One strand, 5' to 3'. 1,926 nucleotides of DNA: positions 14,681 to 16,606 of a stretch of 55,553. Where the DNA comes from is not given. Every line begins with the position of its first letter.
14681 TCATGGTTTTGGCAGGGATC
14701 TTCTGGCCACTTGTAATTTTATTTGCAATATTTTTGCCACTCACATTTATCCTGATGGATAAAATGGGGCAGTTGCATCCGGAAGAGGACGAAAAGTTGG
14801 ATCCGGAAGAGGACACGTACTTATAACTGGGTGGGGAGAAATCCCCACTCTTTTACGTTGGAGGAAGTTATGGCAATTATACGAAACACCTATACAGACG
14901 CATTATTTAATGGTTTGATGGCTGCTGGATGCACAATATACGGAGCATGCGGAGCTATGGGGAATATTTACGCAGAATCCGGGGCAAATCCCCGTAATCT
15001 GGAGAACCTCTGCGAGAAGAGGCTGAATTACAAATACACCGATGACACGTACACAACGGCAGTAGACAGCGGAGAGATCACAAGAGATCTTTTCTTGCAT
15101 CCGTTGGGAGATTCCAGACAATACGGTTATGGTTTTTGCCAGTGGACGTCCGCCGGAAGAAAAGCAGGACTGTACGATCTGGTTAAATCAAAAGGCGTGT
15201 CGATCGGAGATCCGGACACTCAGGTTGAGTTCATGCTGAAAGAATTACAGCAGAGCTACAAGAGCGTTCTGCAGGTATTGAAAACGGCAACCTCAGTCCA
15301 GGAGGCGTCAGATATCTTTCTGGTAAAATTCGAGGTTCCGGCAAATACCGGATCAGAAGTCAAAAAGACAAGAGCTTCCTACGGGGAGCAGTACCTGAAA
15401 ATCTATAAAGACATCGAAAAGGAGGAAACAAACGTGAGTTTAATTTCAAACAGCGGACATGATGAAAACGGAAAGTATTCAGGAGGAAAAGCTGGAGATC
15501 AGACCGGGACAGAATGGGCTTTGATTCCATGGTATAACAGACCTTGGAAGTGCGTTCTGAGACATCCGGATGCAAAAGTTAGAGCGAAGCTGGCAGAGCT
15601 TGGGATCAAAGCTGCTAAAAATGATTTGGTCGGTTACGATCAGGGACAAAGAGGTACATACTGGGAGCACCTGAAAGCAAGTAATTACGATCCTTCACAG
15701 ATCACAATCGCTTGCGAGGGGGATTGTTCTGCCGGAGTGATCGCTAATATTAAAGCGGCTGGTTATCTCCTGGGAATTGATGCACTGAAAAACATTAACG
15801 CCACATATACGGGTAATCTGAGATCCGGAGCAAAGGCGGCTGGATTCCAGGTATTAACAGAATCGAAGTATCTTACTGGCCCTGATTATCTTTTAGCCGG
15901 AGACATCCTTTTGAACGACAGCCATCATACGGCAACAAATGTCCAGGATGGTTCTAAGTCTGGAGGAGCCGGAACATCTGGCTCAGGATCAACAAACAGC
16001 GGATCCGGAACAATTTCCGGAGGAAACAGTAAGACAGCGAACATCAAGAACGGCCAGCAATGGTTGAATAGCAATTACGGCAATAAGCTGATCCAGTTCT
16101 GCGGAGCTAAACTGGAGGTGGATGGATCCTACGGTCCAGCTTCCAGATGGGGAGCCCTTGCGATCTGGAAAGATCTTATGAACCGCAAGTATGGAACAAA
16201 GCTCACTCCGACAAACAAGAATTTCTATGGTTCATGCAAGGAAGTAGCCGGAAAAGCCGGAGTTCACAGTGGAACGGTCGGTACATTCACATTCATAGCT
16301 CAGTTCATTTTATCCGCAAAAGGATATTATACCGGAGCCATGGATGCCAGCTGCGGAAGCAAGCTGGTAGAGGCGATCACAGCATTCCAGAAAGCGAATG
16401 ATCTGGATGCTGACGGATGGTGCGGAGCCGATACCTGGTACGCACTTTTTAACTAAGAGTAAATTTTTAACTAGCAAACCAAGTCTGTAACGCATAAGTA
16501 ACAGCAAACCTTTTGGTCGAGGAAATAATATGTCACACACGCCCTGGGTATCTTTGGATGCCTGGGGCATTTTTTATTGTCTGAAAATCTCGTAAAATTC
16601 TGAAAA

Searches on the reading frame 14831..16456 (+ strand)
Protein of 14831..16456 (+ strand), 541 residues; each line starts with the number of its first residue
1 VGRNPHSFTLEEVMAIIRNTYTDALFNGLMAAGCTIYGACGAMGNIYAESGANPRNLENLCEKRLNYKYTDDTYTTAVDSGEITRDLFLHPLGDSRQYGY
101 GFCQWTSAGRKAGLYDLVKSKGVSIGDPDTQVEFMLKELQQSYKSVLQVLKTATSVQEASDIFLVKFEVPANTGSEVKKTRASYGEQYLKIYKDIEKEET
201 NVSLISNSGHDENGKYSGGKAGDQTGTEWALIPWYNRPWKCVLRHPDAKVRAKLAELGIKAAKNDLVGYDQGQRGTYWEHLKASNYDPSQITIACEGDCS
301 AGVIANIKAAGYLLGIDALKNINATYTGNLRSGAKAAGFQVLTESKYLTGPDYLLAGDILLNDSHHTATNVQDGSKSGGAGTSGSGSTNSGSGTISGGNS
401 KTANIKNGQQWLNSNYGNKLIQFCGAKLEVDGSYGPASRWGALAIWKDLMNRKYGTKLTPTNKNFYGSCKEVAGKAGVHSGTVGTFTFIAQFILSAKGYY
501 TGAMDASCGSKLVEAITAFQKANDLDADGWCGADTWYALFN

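Call 56: search_protein_families(library=pfam, proteins=[window:14831-16456:+], max_evalue=0.001)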
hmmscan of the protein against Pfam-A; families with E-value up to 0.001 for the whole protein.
window:14831-16456:+ (541 aa): 3 families
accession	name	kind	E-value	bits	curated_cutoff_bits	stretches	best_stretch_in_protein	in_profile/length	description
PF25309.1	ELLD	-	5e-66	222.3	27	1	205-376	1-174/175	Endolysin-like domain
PF18013.6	Phage_lysozyme2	-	6e-28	98.2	28.2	1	24-191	5-139/140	Phage tail lysozyme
PF01471.23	PG_binding_1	-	8.1e-13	48.8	23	1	491-539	9-57/57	Putative peptidoglycan binding domain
